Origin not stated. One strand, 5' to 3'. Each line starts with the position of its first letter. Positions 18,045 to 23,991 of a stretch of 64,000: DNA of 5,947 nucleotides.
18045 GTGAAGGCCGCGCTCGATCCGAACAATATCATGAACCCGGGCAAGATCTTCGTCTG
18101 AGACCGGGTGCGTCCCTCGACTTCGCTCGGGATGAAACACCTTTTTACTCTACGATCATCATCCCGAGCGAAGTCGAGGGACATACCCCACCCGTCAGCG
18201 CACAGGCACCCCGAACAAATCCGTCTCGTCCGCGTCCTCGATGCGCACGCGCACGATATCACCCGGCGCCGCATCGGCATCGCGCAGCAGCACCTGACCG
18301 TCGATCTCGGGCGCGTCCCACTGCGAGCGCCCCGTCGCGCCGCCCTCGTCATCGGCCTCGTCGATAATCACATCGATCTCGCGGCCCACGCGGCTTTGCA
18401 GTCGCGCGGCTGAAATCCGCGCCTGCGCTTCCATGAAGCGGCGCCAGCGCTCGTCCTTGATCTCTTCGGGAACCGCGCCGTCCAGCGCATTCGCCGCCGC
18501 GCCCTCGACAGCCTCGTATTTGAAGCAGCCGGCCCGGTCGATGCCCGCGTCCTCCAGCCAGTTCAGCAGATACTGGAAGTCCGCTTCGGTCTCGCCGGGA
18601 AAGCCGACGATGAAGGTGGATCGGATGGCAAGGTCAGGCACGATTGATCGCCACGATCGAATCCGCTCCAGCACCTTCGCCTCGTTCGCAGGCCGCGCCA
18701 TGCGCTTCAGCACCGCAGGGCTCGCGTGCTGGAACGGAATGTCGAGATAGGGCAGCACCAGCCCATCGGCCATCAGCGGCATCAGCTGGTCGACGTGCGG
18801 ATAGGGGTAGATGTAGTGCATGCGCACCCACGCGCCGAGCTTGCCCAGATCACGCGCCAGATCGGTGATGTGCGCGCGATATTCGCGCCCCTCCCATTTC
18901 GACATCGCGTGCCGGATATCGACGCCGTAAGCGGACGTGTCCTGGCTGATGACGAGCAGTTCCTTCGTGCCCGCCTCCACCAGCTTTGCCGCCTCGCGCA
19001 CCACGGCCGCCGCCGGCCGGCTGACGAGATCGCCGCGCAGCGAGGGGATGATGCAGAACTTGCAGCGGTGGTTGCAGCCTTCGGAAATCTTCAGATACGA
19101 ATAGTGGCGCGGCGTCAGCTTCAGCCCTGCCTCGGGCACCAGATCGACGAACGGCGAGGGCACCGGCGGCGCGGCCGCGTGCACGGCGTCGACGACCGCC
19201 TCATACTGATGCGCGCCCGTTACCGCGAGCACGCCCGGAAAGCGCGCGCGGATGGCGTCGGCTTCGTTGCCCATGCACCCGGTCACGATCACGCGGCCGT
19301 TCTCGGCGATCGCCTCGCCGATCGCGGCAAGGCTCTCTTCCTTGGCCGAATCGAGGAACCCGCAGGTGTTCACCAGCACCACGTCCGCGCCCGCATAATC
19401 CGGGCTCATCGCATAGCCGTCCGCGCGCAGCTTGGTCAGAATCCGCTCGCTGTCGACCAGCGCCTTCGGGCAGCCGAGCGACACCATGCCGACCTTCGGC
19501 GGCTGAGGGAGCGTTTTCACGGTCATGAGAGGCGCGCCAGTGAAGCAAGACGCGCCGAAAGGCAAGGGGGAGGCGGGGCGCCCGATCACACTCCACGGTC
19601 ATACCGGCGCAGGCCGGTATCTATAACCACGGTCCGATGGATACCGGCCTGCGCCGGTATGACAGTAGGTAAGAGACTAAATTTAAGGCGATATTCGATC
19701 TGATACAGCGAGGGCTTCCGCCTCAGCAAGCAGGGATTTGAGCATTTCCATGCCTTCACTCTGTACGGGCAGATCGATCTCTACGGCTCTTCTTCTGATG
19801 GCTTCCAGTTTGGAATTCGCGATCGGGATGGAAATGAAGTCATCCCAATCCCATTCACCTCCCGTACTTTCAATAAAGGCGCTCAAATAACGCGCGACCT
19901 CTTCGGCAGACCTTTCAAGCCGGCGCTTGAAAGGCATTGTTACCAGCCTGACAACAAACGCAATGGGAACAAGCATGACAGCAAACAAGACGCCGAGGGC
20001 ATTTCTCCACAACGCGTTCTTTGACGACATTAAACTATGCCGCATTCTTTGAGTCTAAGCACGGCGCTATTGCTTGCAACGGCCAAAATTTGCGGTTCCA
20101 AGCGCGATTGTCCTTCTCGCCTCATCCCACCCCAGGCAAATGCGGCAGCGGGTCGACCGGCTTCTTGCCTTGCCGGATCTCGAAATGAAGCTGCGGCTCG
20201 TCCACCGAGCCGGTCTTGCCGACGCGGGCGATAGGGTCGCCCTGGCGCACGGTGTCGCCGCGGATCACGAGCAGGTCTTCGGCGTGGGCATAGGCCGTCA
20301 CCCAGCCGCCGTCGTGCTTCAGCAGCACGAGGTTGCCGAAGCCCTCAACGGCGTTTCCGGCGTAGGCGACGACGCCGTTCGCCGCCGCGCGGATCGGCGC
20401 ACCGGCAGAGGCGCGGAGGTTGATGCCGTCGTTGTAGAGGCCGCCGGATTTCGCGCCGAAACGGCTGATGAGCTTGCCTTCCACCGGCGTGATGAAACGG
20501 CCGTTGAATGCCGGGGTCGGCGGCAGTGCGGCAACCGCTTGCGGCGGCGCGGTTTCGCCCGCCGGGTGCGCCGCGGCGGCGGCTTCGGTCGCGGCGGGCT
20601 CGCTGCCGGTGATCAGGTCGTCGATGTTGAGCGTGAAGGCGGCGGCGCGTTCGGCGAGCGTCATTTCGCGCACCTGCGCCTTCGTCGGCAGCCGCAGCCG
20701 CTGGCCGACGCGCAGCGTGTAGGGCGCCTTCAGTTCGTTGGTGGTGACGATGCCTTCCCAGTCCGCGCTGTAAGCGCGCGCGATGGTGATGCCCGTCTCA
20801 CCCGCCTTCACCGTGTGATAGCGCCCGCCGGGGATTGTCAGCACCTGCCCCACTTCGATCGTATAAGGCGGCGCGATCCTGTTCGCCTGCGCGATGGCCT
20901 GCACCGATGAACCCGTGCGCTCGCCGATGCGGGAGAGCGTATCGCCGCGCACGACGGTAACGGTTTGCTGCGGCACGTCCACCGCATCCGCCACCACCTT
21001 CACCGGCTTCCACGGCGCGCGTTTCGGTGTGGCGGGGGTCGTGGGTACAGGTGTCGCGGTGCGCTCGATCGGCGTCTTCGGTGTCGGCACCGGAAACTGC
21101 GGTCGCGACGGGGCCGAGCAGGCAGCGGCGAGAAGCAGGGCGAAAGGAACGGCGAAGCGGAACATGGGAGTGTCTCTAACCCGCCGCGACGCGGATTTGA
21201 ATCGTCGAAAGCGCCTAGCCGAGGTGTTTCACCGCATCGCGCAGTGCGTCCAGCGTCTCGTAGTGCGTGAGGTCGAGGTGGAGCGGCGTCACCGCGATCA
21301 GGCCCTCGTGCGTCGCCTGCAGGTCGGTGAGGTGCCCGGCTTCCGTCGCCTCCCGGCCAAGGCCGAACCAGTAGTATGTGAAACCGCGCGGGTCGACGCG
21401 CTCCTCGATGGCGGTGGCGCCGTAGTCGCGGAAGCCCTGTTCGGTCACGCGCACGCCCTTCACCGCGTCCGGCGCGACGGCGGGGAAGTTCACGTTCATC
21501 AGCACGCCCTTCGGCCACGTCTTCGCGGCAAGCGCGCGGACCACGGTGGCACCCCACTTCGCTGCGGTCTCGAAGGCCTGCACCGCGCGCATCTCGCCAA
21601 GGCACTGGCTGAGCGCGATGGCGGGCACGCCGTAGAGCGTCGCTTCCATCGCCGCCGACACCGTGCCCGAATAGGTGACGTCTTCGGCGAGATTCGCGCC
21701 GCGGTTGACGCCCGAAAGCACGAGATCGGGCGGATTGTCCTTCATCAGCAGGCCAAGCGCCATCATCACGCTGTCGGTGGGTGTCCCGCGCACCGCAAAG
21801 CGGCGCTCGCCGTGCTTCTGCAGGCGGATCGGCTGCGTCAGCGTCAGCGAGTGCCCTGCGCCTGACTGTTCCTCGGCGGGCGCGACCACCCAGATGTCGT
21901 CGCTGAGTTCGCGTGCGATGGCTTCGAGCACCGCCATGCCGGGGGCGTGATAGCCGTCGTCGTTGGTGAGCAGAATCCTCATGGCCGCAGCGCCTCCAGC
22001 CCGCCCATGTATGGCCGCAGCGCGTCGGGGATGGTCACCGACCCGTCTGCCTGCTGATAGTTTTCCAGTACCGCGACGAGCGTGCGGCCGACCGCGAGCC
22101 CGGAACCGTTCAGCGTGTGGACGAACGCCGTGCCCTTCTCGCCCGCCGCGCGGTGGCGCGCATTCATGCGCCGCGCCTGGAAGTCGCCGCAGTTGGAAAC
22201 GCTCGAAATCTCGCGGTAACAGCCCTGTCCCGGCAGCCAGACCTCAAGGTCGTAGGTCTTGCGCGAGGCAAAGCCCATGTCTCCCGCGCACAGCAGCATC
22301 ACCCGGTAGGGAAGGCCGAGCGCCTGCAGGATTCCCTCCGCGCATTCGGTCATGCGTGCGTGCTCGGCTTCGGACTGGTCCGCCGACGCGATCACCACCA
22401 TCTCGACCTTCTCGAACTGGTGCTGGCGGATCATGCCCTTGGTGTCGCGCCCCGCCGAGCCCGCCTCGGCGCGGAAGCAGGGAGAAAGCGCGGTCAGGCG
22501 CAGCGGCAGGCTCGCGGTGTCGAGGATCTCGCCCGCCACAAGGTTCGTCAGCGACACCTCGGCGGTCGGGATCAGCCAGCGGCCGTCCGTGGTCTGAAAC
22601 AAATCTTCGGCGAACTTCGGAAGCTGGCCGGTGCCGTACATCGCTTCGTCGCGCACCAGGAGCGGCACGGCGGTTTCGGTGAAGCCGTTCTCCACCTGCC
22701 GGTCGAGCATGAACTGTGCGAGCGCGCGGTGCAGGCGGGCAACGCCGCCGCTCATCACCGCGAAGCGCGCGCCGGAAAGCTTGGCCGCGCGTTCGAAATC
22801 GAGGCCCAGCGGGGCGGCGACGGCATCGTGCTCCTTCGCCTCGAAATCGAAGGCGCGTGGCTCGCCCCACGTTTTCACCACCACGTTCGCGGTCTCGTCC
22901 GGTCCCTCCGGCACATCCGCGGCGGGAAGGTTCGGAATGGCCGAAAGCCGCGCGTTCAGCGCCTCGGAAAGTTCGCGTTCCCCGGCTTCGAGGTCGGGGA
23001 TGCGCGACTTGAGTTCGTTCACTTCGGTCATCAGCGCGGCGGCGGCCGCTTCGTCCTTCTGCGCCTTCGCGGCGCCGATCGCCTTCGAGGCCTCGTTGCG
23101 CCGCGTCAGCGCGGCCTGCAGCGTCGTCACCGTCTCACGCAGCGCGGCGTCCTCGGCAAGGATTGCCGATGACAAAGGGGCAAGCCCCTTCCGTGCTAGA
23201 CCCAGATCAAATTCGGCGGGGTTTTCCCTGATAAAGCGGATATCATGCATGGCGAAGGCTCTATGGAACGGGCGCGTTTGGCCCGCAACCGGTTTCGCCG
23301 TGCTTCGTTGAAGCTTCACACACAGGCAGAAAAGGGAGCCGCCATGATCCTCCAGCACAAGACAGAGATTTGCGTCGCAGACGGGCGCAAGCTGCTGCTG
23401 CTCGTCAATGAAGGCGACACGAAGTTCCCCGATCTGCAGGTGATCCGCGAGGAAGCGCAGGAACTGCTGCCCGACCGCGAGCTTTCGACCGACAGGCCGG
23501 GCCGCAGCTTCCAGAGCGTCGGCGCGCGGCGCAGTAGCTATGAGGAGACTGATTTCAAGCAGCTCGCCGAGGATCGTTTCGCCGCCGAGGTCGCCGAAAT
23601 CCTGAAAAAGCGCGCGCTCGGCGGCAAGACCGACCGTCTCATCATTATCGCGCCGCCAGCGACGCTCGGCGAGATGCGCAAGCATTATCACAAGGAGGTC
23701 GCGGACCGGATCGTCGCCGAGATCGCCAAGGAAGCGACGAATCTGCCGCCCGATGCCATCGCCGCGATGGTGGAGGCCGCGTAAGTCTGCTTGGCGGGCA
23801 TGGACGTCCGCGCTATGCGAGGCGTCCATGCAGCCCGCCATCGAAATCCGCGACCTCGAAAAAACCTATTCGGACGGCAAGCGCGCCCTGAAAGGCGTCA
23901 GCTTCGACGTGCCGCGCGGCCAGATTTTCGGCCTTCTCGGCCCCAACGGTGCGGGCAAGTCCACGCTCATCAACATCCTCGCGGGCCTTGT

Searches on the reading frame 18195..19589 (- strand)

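Call 38: search_protein_families(library=pfam, proteins=[window:18195-19589:-])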
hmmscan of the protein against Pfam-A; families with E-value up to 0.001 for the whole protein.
window:18195-19589:- (464 aa): 4 families
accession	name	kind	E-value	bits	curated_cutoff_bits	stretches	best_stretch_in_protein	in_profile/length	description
PF04055.27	Radical_SAM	-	1.6e-22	80.9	29.5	1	167-345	2-166/166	Radical SAM superfamily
PF18693.7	TRAM_2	-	6.3e-20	71.6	27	1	401-463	1-63/63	TRAM domain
PF00919.26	UPF0004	-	1.9e-18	66.7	27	1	32-119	1-92/98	Uncharacterized protein family UPF0004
PF01938.26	TRAM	-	7.8e-06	26.1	21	1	398-462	1-60/61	TRAM domain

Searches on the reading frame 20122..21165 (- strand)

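Call 38: search_protein_families(library=pfam, proteins=[window:20122-21165:-])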
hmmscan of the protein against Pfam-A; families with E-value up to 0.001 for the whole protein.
window:20122-21165:- (347 aa): 4 families
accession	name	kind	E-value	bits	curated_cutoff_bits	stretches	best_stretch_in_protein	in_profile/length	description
PF01551.29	Peptidase_M23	-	4.3e-30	104.2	28.7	1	245-339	3-96/96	Peptidase family M23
PF01476.26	LysM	-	3.8e-24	84.8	20.9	2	70-112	2-43/43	LysM domain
PF22458.1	RsmF-B_ferredox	-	4.3e-05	24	27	0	129-156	10-37/74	Methyltr_RsmF/B-like, ferredoxin-like domain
PF23473.1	LysM3_LYK4_5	-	6.5e-05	23.4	29.3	0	71-98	7-34/48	LYK4/5 LysM3 domain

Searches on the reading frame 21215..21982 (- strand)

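Call 38: search_protein_families(library=pfam, proteins=[window:21215-21982:-])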
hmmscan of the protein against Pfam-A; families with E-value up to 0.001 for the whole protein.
window:21215-21982:- (255 aa): 1 family
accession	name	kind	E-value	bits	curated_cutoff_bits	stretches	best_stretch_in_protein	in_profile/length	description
PF01975.23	SurE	-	1.2e-62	211.5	22.1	1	3-187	1-187/189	Survival protein SurE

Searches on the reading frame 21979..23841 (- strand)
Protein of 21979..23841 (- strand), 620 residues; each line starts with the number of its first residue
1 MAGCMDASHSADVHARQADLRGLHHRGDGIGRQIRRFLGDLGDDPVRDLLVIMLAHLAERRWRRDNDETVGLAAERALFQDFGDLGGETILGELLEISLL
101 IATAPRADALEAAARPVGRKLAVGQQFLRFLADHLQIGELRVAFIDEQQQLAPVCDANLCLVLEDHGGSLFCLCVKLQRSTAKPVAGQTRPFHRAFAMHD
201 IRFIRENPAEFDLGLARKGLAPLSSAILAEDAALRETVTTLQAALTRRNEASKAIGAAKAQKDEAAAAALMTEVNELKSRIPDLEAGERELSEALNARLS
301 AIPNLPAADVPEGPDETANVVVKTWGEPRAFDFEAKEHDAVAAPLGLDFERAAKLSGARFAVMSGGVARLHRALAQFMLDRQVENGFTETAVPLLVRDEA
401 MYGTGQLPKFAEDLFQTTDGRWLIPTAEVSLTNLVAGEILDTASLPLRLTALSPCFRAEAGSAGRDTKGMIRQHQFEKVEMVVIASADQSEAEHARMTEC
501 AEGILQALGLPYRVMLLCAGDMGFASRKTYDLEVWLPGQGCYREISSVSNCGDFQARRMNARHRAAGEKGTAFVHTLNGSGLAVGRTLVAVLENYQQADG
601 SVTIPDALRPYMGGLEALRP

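Call 38: search_protein_families(library=pfam, proteins=[window:21979-23841:-])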
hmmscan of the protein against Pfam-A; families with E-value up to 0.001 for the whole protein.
window:21979-23841:- (620 aa): 2 families
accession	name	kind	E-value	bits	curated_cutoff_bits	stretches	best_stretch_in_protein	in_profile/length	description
PF00587.30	tRNA-synt_2b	-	1.4e-37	129.9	29.3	1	422-595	12-179/179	tRNA synthetase class II core domain (G, H, P, S and T)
PF02403.27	Seryl_tRNA_N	-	1e-22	80.8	28.2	1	198-306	1-108/108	Seryl-tRNA synthetase N-terminal domain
